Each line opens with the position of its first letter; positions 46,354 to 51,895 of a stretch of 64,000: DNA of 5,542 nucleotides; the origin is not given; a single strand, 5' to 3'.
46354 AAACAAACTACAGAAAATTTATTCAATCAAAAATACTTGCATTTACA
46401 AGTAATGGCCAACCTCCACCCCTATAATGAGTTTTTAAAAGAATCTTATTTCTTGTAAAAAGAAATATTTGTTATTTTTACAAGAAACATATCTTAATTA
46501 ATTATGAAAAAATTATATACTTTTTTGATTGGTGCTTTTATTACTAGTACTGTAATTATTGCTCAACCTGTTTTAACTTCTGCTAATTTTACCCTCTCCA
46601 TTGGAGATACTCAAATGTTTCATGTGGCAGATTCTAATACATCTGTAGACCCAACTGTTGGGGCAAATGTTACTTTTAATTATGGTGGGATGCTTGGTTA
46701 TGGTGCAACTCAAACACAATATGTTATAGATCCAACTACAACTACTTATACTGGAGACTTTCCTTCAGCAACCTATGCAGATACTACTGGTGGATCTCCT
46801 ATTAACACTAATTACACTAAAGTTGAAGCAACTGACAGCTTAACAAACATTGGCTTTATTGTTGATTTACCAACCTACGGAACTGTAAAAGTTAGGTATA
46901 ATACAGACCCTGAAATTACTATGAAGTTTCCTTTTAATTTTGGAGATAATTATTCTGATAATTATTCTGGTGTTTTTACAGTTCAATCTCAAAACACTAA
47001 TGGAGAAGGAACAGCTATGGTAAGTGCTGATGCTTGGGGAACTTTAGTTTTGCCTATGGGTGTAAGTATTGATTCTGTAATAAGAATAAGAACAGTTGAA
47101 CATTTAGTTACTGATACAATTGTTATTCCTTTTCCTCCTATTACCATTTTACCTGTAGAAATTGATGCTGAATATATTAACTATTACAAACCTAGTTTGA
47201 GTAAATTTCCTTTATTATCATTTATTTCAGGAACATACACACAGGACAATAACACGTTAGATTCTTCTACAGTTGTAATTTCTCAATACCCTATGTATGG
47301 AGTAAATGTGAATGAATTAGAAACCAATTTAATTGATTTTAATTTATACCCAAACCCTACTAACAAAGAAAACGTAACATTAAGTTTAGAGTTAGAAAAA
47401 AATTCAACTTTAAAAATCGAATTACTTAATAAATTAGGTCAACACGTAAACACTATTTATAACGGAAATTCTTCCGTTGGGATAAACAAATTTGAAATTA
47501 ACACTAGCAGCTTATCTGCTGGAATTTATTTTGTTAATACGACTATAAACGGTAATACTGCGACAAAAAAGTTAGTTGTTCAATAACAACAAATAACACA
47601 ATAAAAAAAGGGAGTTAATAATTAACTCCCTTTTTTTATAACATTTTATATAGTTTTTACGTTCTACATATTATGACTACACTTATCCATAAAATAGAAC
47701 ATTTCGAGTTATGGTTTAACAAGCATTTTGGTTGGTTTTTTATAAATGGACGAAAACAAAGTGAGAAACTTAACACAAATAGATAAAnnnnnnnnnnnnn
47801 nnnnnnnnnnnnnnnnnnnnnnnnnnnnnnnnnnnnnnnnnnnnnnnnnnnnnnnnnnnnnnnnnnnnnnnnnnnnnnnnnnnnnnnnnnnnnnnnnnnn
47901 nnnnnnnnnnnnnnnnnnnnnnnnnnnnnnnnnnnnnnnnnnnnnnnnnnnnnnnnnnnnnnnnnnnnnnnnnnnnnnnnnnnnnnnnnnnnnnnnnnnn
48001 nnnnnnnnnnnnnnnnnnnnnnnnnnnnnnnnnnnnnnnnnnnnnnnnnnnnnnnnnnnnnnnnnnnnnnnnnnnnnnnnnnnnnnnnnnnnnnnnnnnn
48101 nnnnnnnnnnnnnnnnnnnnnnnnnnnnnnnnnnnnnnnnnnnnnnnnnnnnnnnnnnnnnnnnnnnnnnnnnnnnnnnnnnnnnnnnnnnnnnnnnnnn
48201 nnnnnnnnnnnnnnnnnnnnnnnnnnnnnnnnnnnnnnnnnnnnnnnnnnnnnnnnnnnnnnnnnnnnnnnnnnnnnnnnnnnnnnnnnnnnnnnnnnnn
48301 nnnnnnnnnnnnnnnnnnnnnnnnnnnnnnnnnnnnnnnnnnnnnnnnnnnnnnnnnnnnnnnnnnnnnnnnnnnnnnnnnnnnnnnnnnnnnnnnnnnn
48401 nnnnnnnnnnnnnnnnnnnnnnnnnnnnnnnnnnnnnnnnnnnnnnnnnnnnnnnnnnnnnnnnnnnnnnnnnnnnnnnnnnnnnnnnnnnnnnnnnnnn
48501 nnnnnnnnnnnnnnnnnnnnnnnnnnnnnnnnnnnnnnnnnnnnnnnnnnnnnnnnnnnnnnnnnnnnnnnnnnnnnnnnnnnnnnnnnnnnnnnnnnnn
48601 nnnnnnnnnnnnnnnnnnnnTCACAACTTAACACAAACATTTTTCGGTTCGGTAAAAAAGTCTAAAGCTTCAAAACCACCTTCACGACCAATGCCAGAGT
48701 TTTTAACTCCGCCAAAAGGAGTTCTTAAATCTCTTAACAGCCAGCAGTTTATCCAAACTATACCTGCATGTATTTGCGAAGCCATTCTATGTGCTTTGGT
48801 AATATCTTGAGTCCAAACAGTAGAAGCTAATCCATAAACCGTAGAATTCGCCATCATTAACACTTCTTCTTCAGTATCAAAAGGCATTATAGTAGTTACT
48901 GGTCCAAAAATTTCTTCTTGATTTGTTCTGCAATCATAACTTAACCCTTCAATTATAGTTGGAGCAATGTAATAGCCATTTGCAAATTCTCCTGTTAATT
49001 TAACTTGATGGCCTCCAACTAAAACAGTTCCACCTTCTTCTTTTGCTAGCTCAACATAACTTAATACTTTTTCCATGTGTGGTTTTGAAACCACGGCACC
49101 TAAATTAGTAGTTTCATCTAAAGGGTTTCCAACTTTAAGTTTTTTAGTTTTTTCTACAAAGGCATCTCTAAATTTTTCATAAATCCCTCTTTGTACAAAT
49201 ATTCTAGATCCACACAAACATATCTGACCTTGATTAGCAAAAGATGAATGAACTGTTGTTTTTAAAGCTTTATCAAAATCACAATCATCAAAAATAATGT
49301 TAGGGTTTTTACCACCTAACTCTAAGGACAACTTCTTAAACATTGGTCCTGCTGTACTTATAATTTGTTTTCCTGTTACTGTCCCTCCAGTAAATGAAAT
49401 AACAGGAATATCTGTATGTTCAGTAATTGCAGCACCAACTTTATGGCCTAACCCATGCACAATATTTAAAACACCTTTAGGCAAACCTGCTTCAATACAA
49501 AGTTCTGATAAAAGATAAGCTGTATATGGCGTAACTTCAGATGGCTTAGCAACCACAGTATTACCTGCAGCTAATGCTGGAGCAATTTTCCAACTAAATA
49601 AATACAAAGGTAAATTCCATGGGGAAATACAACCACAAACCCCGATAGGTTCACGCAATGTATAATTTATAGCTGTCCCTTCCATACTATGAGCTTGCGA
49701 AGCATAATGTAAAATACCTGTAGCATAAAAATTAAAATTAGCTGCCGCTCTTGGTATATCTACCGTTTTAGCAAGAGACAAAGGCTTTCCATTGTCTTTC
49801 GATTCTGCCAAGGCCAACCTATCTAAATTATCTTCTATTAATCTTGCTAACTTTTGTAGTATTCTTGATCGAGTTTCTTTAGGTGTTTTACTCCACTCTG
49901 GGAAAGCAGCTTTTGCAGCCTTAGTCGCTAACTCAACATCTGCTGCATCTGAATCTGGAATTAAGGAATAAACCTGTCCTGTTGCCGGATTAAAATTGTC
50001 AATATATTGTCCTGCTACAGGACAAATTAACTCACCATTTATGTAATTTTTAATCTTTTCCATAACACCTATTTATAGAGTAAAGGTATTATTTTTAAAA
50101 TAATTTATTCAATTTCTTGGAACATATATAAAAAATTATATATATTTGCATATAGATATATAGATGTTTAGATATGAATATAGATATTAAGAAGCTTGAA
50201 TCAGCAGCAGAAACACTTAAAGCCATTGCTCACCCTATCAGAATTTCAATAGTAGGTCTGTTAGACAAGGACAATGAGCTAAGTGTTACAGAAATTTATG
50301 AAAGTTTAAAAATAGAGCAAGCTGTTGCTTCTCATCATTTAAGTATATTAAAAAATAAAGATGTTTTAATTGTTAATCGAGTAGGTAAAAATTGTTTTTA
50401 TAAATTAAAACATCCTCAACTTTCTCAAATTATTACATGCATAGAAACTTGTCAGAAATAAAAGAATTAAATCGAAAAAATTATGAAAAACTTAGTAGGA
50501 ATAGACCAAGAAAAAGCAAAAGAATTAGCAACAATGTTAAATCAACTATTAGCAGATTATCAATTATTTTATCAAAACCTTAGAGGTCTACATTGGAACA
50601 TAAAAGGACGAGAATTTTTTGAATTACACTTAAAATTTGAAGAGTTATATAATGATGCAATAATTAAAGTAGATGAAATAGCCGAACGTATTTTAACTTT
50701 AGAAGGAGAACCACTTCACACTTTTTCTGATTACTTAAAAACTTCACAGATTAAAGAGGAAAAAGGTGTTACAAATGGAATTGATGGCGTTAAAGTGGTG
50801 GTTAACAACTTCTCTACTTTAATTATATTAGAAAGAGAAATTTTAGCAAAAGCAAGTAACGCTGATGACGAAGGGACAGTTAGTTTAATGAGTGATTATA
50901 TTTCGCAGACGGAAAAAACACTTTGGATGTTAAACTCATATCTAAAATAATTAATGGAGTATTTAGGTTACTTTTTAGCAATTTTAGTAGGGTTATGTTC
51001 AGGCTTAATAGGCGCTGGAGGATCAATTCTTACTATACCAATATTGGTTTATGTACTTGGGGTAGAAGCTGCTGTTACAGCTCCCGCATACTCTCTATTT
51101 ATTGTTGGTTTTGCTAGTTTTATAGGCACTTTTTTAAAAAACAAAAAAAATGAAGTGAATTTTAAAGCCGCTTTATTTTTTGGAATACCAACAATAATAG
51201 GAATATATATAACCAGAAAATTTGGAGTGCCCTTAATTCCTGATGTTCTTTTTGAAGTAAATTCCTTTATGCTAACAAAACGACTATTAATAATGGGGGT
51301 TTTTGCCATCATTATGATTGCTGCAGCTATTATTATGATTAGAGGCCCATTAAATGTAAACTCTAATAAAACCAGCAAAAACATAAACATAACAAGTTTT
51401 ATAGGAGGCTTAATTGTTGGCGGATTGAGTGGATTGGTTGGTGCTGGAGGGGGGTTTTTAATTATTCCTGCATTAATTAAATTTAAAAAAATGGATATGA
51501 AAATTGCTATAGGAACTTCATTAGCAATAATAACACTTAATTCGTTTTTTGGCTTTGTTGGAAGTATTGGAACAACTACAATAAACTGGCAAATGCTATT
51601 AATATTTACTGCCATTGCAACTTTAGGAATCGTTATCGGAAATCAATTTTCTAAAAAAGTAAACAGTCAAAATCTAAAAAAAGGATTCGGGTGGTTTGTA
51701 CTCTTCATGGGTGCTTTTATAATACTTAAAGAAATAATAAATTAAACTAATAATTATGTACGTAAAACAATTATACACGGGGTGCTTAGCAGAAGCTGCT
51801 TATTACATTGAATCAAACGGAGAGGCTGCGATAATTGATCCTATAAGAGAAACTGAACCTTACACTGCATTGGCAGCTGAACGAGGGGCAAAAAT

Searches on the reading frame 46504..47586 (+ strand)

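Call 7: search_protein_families(library=pfam, proteins=[window:46504-47586:+], max_evalue=0.01)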
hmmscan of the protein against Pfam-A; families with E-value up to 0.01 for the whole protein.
window:46504-47586:+ (360 aa): 1 family
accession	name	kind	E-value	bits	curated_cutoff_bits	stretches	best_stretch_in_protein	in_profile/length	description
PF18962.6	Por_Secre_tail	-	7.4e-13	49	27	1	281-359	1-75/75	Secretion system C-terminal sorting domain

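Call 8: search_protein_families(library=ncbifam, proteins=[window:46504-47586:+], max_evalue=0.01)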
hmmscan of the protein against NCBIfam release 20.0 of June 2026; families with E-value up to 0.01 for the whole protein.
window:46504-47586:+ (360 aa): 4 families
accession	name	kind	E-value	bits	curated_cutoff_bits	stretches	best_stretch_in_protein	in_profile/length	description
TIGR04183.1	Por_Secre_tail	domain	1.1e-11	44.6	23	1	281-360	1-72/72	T9SS type A sorting domain-containing protein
NF038113.1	T9SSA_dep_M36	equivalog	8.2e-06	24.2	885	1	269-360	785-869/869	T9SS-dependent M36 family metallopeptidase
NF052323.1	T9SSA_dep_M6i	equivalog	0.00015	19.9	600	1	282-355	961-1035/1043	T9SS-dependent M6-like inactivated metalloprotease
NF052644.1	T9SS_DNase_Rie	equivalog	0.00019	20.9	260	1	293-358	190-249/251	T9SS-dependent surface endonuclease, AS87_RS02955 family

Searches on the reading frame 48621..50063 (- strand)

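Call 25: search_protein_families(library=pfam, proteins=[window:48621-50063:-], max_evalue=0.0001)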
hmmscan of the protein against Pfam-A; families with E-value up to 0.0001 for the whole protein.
window:48621-50063:- (480 aa): 1 family
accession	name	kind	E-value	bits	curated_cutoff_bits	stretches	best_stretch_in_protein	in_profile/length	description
PF00171.27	Aldedh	-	4e-175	583.3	23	1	19-476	7-461/461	Aldehyde dehydrogenase family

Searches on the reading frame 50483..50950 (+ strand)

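Call 25: search_protein_families(library=pfam, proteins=[window:50483-50950:+], max_evalue=0.0001)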
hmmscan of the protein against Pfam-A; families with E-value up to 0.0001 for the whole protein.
window:50483-50950:+ (155 aa): 1 family
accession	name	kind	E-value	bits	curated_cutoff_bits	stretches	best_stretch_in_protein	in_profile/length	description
PF00210.30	Ferritin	-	2.2e-19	70.2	24.5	1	18-155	3-137/142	Ferritin-like domain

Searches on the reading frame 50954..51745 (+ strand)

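Call 25: search_protein_families(library=pfam, proteins=[window:50954-51745:+], max_evalue=0.0001)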
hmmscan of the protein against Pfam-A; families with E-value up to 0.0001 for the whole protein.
window:50954-51745:+ (263 aa): 1 family
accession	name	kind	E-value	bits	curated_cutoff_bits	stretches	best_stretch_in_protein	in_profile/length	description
PF01925.25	TauE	-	8.6e-41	140.6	32.6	1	7-255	3-236/237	Sulfite exporter TauE/SafE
